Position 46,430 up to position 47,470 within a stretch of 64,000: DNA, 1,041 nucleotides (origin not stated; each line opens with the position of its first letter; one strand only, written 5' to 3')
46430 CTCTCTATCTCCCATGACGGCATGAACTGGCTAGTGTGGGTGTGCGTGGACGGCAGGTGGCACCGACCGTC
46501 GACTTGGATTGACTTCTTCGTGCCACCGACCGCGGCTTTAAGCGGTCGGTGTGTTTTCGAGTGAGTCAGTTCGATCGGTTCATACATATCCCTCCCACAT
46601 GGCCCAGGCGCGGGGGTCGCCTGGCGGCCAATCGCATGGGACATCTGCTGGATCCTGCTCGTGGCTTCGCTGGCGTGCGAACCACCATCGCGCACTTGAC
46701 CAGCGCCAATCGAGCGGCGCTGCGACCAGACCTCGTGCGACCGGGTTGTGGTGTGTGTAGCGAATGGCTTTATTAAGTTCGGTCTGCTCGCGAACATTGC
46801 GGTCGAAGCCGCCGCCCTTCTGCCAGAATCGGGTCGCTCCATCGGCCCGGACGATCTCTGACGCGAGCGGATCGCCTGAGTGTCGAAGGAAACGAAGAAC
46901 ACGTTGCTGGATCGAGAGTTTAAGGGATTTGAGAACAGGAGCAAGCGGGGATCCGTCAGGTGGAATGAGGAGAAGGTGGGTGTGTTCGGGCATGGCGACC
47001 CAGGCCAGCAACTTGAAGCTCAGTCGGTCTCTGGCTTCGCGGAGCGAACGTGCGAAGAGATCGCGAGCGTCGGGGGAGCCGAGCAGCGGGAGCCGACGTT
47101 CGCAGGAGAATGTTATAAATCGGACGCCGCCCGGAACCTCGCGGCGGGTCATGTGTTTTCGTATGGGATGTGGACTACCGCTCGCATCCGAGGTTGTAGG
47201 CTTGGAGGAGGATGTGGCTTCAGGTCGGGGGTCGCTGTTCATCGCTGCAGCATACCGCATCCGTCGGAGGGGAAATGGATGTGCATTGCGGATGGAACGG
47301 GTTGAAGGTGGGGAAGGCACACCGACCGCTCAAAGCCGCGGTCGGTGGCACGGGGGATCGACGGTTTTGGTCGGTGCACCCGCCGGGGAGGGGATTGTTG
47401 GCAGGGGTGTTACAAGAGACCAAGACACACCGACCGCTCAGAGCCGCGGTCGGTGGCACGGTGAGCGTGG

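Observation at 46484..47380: RAYT (REP-associated tyrosine transposase) gene bracketed by inverted REP copies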

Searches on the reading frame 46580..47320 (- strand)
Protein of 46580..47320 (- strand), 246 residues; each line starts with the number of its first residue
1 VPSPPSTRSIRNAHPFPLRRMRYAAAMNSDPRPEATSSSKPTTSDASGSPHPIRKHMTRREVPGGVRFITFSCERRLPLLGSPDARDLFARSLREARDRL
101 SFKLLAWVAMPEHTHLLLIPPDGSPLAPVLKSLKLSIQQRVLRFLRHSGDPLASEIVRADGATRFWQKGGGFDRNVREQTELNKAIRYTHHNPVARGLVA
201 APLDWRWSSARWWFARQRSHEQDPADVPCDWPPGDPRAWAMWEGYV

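Call 3: search_protein_families(library=pfam, proteins=[window:46580-47320:-], max_evalue=0.01)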
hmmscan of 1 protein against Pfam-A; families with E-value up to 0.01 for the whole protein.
window:46580-47320:- (246 aa): 1 family
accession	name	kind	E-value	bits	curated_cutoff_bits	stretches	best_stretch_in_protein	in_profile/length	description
PF01797.21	Y1_Tnp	-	0.0027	18.3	23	1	71-141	11-80/121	Transposase IS200 like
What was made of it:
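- On Pfam Y1_Tnp (PF01797) superfamily: This sequence scores 18.3 bits against a gathering score of 23, E 0.0027, over residues 71-141 (call 3).
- Pfam Y1_Tnp is below its gathering score for this sequence (call 3).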

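Call 4: search_protein_families(library=ncbifam, proteins=[window:46580-47320:-], max_evalue=0.01)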
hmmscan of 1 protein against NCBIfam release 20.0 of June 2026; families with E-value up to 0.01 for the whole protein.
window:46580-47320:- (246 aa): 1 family
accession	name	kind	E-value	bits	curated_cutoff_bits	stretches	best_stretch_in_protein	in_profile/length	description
NF047646.1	REP_Tyr_transpos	equivalog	2.3e-25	89.2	80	1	58-208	3-146/146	REP-associated tyrosine transposase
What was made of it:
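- On RAYT / TnpA-REP (class 2 TnpAY1): NF047646 REP_Tyr_transpos (equivalog): 89.2 bits against a cut-off of 80, E 2.3e-25, covering model positions 3-146 of 146 (call 4).
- NF047646 is above its cut-off (call 4). The curated RAYT model is passed (call 4).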

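Call 12: search_solved_structures(query=window:46580-47320:-, max_evalue=1, show_alignments=2)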
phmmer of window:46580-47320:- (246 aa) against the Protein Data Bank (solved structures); distinct sequences matched with E-value up to 1: 1.
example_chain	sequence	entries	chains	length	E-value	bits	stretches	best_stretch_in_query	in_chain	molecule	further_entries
4er8_A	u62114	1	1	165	3.3e-06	30.4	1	59-210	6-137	TnpArep for protein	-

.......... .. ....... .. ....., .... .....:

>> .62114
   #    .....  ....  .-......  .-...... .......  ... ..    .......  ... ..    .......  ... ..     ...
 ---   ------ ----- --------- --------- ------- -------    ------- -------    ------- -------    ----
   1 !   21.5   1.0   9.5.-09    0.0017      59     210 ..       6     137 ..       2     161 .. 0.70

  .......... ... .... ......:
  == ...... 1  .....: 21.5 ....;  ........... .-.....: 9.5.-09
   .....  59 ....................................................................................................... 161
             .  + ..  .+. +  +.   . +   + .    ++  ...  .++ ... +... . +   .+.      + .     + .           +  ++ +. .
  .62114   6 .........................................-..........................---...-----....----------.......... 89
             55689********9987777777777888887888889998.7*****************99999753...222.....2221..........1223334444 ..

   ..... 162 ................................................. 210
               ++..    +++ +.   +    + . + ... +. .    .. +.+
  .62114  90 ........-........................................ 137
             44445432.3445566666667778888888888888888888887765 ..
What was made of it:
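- On RAYT / TnpA-REP (class 2 TnpAY1): They align to the HMH of 4ER8 (call 12). Y188 aligns to Y115 of 4ER8 and N192 to N119 (call 12).
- HTH aligns to HMH of 4ER8, and Y188 aligns to Y115 (call 12).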

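Call 13: find_homologous_proteins(query=window:46580-47245:-)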
Query window:46580-47245:- (221 aa): 294 proteins with E <= 0.001 among 1023 candidates; the best 120 are listed.
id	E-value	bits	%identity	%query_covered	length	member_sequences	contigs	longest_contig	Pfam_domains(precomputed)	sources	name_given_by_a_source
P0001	1.0e-126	440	100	86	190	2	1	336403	-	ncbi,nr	ncbi:MAG: transposase [Phycisphaeraceae bacterium]|nr:transposase [Phycisphaeraceae bacterium]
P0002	4.7e-113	395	79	100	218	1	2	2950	-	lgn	-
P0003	1.5e-102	361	72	99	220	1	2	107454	-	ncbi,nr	ncbi:MAG: transposase [Phycisphaeraceae bacterium]|nr:transposase [Phycisphaeraceae bacterium] MBX34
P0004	3.9e-98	346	67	99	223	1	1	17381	PF01797.22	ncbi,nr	ncbi:MAG: transposase [Phycisphaerales bacterium]|nr:transposase [Phycisphaerales bacterium]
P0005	6.7e-95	336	75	86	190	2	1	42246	-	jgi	jgi:putative transposase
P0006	2.6e-92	327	72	88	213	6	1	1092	-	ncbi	-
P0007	8.8e-91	322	72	89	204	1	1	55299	-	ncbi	-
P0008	1.9e-90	321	72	86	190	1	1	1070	PF01797.22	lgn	-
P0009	1.3e-83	299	69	86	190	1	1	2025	PF01797.22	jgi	jgi:putative transposase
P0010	3.4e-79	284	61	92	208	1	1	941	PF01797.22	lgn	-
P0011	6.7e-79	283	62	93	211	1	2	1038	-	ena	-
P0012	1.0e-76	276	60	93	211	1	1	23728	PF01797.22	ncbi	-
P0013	2.4e-74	268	61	86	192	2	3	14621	PF01797.22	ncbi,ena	-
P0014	2.8e-71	258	80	62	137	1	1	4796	-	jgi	-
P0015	6.5e-65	237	56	89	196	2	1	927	-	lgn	-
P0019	1.5e-62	230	55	87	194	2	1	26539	PF01797.22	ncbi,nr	ncbi:MAG: transposase [Phycisphaeraceae bacterium]|nr:transposase [Phycisphaeraceae bacterium]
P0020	8.1e-62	227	54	86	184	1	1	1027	PF01797.22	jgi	jgi:putative transposase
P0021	2.4e-61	226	54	90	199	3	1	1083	PF01797.22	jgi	jgi:REP-associated tyrosine transposase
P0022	2.5e-61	226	54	91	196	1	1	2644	PF01797.22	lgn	-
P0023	5.0e-61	225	54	88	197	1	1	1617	PF01797.22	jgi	jgi:putative transposase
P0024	5.7e-61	225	55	87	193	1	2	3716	PF01797.22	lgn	-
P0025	9.0e-61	224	54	88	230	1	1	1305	PF01797.22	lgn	-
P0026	1.7e-60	223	54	87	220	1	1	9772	PF01797.22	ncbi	ncbi:MAG: REP-associated tyrosine transposase [Phycisphaerales bacterium]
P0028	2.8e-60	222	56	86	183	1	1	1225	PF01797.22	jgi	jgi:putative transposase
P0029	3.2e-60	222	55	86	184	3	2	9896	PF01797.22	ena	-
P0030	6.7e-60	221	55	88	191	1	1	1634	PF01797.22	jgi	jgi:putative transposase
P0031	9.6e-60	220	56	86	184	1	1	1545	PF01797.22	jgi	jgi:putative transposase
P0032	1.1e-59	220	56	86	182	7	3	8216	PF01797.22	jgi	jgi:putative transposase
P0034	1.7e-59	220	53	87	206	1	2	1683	PF01797.22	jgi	jgi:putative transposase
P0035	2.4e-59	219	54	86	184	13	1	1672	PF01797.22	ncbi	-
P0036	2.8e-59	219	53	89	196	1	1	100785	PF01797.22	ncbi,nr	ncbi:MAG TPA: transposase [Phycisphaerales bacterium]|nr:transposase [Phycisphaerales bacterium]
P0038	8.5e-59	217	56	75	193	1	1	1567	PF01797.22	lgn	-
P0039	8.7e-59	217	53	86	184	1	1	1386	PF01797.22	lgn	-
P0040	1.4e-58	217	56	81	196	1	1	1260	PF01797.22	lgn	-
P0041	1.4e-58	217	54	88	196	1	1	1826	PF01797.22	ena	-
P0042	1.6e-58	217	52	88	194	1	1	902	PF01797.22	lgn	-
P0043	1.6e-58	216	55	83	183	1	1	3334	PF01797.22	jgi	-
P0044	3.0e-58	216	57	82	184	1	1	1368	PF01797.22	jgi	jgi:putative transposase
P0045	3.7e-58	215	53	86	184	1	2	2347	PF01797.22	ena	-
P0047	5.3e-58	215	51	84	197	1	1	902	PF01797.22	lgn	-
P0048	5.7e-58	215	52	88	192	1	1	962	PF01797.22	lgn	-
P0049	7.3e-58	214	53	88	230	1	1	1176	PF01797.22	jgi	jgi:putative transposase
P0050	1.3e-57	213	54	85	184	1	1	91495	PF01797.22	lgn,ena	-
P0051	1.4e-57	213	52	91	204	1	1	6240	PF01797.22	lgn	-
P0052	2.0e-57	213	51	97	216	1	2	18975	PF01797.22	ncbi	-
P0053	2.2e-57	213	55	82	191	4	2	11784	PF01797.22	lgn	-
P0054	2.3e-57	213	52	92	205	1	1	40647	PF01797.22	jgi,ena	-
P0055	2.6e-57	213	50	84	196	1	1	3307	PF01797.22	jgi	jgi:putative transposase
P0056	2.6e-57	213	54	87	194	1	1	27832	PF01797.22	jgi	jgi:putative transposase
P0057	3.8e-57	212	52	88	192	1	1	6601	PF01797.22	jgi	jgi:putative transposase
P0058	7.5e-57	211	52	88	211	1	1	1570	PF01797.22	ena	-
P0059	1.5e-56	210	53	86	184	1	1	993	PF01797.22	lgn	-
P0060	2.0e-56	210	54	81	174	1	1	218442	PF01797.22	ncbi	-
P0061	2.4e-56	209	51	88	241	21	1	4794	PF01797.22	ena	-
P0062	4.7e-56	208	53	86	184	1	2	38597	PF01797.22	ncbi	-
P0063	5.5e-56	208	52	86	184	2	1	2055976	PF01797.22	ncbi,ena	-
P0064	5.6e-56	208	53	88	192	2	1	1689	PF01797.22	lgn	-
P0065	9.8e-56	207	51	87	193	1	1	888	PF01797.22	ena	-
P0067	1.6e-55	207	58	76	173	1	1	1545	PF01797.22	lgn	-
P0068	1.9e-55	206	52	86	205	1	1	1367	PF01797.22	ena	-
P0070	4.2e-55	205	49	89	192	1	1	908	PF01797.22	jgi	jgi:putative transposase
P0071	4.4e-55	205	50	89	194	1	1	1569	PF01797.22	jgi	jgi:putative transposase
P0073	6.5e-55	205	51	86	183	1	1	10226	PF01797.22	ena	-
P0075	1.1e-54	204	49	88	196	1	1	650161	PF01797.22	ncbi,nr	ncbi:MAG: transposase [Phycisphaeraceae bacterium]|nr:transposase [Phycisphaeraceae bacterium]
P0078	2.3e-54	203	49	88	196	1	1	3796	PF01797.22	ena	-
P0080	4.6e-54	202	52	83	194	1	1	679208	PF01797.22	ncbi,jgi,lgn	jgi:putative transposase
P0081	4.7e-54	202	49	90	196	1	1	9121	PF01797.22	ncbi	ncbi:MAG: transposase [Phycisphaerales bacterium JB037]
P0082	4.7e-54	202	47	88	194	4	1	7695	PF01797.22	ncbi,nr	ncbi:MAG: transposase [Phycisphaerales bacterium]|nr:transposase [Phycisphaerales bacterium]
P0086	9.0e-54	201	52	86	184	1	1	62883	PF01797.22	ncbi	-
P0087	1.9e-53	200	51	88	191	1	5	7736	PF01797.22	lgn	-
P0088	1.9e-53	200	51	86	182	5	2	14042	PF01797.22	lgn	-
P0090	3.0e-53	199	51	86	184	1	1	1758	PF01797.22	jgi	jgi:putative transposase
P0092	3.9e-53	199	51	88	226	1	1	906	PF01797.22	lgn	-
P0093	6.4e-53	198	48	88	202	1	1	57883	PF01797.22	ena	-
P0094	8.9e-53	198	55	76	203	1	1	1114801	PF01797.22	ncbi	-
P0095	9.0e-53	198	56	81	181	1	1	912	PF01797.22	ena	-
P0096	1.2e-52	197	50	86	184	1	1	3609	PF01797.22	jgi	jgi:putative transposase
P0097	1.3e-52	197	51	86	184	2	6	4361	PF01797.22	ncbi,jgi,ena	jgi:putative transposase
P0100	3.5e-52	196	53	88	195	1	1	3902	PF01797.22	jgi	jgi:putative transposase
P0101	3.8e-52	196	49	90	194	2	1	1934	PF01797.22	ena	-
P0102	4.1e-52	196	47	88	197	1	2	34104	PF01797.22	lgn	-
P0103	4.3e-52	195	49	88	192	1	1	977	PF01797.22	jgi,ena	-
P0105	7.9e-52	195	51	86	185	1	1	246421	PF01797.22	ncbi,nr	ncbi:MAG: transposase [Phycisphaeraceae bacterium]|nr:transposase [Phycisphaeraceae bacterium]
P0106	8.7e-52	194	49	88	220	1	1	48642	PF01797.22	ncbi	-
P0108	1.2e-51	194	53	75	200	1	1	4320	PF01797.22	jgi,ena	-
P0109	1.3e-51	194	48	86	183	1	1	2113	PF01797.22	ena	-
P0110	1.8e-51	193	47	85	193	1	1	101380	PF01797.22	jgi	-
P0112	2.6e-51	193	45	93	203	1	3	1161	PF01797.22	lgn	-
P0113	2.8e-51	193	47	87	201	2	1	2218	PF01797.22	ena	-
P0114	2.8e-51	193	48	89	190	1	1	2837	PF01797.22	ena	-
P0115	3.6e-51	192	53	80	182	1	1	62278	PF01797.22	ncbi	-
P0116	3.8e-51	192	53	84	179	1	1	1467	PF01797.22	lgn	-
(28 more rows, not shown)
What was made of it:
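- On RAYT / TnpA-REP (class 2 TnpAY1): Homolog clusters sit on 1-3 contigs each (call 13).
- On IS200/IS605 insertion sequence: Homolog clusters sit on 1-3 contigs (call 13).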

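Call 15: find_encoding_contigs(protein=P0001, flank=10000, max_places=4)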
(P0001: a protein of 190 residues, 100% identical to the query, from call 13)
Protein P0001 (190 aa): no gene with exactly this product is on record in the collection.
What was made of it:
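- Tried and rejected: Own genome: a look-up of the identical NCBI protein P0001 found no contig on record (call 15).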

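Call 49: find_encoding_contigs(protein=P0005, flank=10000, max_places=3)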
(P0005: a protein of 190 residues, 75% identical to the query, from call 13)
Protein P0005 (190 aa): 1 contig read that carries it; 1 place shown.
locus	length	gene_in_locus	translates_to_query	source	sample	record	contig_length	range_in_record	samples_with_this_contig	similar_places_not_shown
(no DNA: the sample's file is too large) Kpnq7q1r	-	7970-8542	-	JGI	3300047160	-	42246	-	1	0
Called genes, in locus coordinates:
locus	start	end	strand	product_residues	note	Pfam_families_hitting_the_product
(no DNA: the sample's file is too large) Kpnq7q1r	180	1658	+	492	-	PF25919:BSH_CusB (faint), PF25973:BSH_CzcB, PF25967:RND-MFP_C (weak), PF25975:CzcB_C, PF25989:YknX_C (weak)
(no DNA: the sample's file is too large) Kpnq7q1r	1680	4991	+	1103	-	PF00873:ACR_tran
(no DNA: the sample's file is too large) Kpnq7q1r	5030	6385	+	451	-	PF19335:HMBD (weak)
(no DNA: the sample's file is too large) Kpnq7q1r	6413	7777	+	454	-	PF02321:OEP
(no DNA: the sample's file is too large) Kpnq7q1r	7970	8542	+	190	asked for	-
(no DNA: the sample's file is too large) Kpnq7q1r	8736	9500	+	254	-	-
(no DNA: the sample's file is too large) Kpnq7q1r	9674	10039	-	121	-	PF08334:T2SSG (faint)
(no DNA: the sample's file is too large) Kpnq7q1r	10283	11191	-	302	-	PF00795:CN_hydrolase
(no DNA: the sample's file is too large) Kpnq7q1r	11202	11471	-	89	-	-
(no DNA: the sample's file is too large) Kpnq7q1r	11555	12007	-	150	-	-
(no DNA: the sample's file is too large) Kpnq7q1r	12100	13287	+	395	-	PF04450:BSP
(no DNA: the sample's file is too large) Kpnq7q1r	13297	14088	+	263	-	-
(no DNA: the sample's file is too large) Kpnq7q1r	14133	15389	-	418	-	PF02684:LpxB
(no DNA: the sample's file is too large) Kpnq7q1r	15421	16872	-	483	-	-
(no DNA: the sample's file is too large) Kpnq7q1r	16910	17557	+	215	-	-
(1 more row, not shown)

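Call 50: find_encoding_contigs(protein=P0003, flank=10000, max_places=3)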
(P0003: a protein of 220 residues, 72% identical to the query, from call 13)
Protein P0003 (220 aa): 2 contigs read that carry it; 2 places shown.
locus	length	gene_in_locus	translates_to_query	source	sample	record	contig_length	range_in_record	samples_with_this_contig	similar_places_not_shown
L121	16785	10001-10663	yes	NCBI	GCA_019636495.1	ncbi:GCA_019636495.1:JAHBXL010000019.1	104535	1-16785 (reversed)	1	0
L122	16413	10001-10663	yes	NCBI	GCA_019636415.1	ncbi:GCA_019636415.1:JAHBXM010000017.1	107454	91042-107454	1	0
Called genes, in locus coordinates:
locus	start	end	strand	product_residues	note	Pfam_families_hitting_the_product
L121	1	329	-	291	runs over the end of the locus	PF01061:ABC2_membrane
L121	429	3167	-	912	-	PF10101:DUF2339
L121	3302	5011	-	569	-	PF03321:GH3, PF23571:GH3_M, PF23572:GH3_C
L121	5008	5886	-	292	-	PF00561:Abhydrolase_1, PF12697:Abhydrolase_6, PF12146:Hydrolase_4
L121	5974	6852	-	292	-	PF00005:ABC_tran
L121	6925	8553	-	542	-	PF02687:FtsX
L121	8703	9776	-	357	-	PF00248:Aldo_ket_red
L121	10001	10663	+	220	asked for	-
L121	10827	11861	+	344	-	PF01207:Dus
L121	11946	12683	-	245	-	-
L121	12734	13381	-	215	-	PF04542:Sigma70_r2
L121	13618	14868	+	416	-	PF07610:DUF1573, PF22544:HYDIN_VesB_CFA65-like_Ig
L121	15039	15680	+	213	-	PF00581:Rhodanese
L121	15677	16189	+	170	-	PF07291:MauE, PF07681:DoxX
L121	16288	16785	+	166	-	?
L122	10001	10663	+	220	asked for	-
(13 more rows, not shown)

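Call 51: find_encoding_contigs(protein=P0002, flank=10000, max_places=3)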
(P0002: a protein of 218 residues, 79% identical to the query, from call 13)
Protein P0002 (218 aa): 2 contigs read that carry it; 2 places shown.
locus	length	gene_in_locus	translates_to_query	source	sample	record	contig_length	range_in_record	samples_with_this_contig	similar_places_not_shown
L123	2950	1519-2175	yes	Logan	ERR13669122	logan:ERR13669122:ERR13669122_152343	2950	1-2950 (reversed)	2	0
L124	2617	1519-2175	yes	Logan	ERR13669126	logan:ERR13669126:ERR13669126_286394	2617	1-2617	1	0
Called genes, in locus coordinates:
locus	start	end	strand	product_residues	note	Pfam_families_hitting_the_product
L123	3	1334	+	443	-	?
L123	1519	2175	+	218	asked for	-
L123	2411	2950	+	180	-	?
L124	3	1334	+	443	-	?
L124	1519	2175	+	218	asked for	-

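Call 60: predict_structure(alignment_id=A5)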
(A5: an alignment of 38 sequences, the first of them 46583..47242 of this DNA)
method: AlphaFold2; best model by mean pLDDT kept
length: 220 residues; sequences in the alignment: 38
mean_pLDDT: 90.2   pTM: 0.81
mean pLDDT of the five models: 90.2, 89.8, 89.4, 89.3, 89.1
residues with pLDDT >= 90: 177; 70-90: 14; 50-70: 25; < 50: 4
segments of 3 or more residues with pLDDT < 50: none
pLDDT, mean of each block of 10 residues (from residue 1): 63 55 60 86 97 98 98 98 98 95 95 97 95 93 88 97 98 98 96 94 96 91
secondary structure, 60 per line:
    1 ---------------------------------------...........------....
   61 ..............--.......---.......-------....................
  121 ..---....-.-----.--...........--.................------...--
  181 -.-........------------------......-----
elements in order: E40-47 H57-74 E77-83 E87-93 H101-122 H126-129 E140-150 H153-169 H184-191 H210-215
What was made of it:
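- On RAYT / TnpA-REP (class 2 TnpAY1): Model pLDDT 90.2 and pTM 0.81 (call 60).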

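Call 62: fold_search(model_id=the predicted structure, library=pdb)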
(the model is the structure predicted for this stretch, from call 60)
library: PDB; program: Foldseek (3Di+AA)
matches with E <= 10: 1235; with E <= 0.001: 30
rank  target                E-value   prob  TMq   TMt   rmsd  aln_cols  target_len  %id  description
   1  4er8_A                1.8e-10  1.00  0.55  0.72   5.6       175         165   22  Structure of the REP associates tyrosine transposase bound to a REP hairpin (released 2012-08-15)
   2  2xma_A                5.0e-06  1.00  0.44  0.66  13.2       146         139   18  DEINOCOCCUS RADIODURANS ISDRA2 TRANSPOSASE RIGHT END DNA COMPLEX (released 2010-10-13)
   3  2xma_E                5.3e-06  1.00  0.43  0.65  10.7       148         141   18  DEINOCOCCUS RADIODURANS ISDRA2 TRANSPOSASE RIGHT END DNA COMPLEX (released 2010-10-13)
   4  2xm3_A                6.7e-06  1.00  0.42  0.70   6.5       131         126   19  Deinococcus radiodurans ISDra2 Transposase Left end DNA complex (released 2010-10-13)
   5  2xm3_C                8.0e-06  1.00  0.42  0.68   7.1       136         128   18  Deinococcus radiodurans ISDra2 Transposase Left end DNA complex (released 2010-10-13)
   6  2xo6_D                9.0e-06  1.00  0.42  0.68   6.4       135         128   18  DEINOCOCCUS RADIODURANS ISDRA2 TRANSPOSASE Y132F MUTANT COMPLEXED WITH LEFT END RECOGNITION AND CLEAVAGE SITE (released 2010-10-13)
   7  2xm3_D                1.6e-05  1.00  0.42  0.68   7.8       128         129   19  Deinococcus radiodurans ISDra2 Transposase Left end DNA complex (released 2010-10-13)
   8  2xma_B                1.6e-05  1.00  0.42  0.65   6.5       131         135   19  DEINOCOCCUS RADIODURANS ISDRA2 TRANSPOSASE RIGHT END DNA COMPLEX (released 2010-10-13)
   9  2xqc_D                1.6e-05  1.00  0.41  0.64   7.4       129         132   19  DEINOCOCCUS RADIODURANS ISDRA2 TRANSPOSASE COMPLEXED WITH LEFT END RECOGNITION AND CLEAVAGE SITE AND ZN (released 2010-10-13)
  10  2xm3_B                2.1e-05  1.00  0.42  0.68   7.1       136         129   18  Deinococcus radiodurans ISDra2 Transposase Left end DNA complex (released 2010-10-13)
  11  2xo6_A                2.6e-05  1.00  0.41  0.63   7.6       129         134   19  DEINOCOCCUS RADIODURANS ISDRA2 TRANSPOSASE Y132F MUTANT COMPLEXED WITH LEFT END RECOGNITION AND CLEAVAGE SITE (released 2010-10-13)
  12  2fyx_A                4.8e-05  1.00  0.42  0.67   5.8       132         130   19  Crystal structure of a putative transposase (dr_0177) from deinococcus radiodurans r1 at 1.90 A resolution (released 2006-02-21)
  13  2ec2_E                7.7e-05  1.00  0.42  0.69  11.9       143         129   17  Crystal structure of transposase from Sulfolobus tokodaii (released 2007-02-27)
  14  2ec2_F                1.0e-04  1.00  0.37  0.59   6.6       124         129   16  Crystal structure of transposase from Sulfolobus tokodaii (released 2007-02-27)
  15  2vjv_A                1.1e-04  1.00  0.40  0.64   5.6       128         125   17  Crystal structure of the IS608 transposase in complex with left end 26-mer DNA hairpin and a 6-mer DNA representing th (released 2008-02-19)
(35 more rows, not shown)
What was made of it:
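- On RAYT / TnpA-REP (class 2 TnpAY1): 4er8_A ranks first with E 1.8e-10 and TMt 0.72; the next hit is ISDra2 at E 5e-6 (call 62).
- On Pfam Y1_Tnp (PF01797) superfamily: Most homologs carry a precomputed PF01797 hit (call 13), and the fold agrees (call 62).
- Closest known: IS200/IS605 transposases. Same: They share the HUH-Y1 fold and recognise a hairpin plus a guide in single-stranded DNA (call 62, ranks 2-30).
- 4ER8 outranks every IS transposase structure (call 62).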
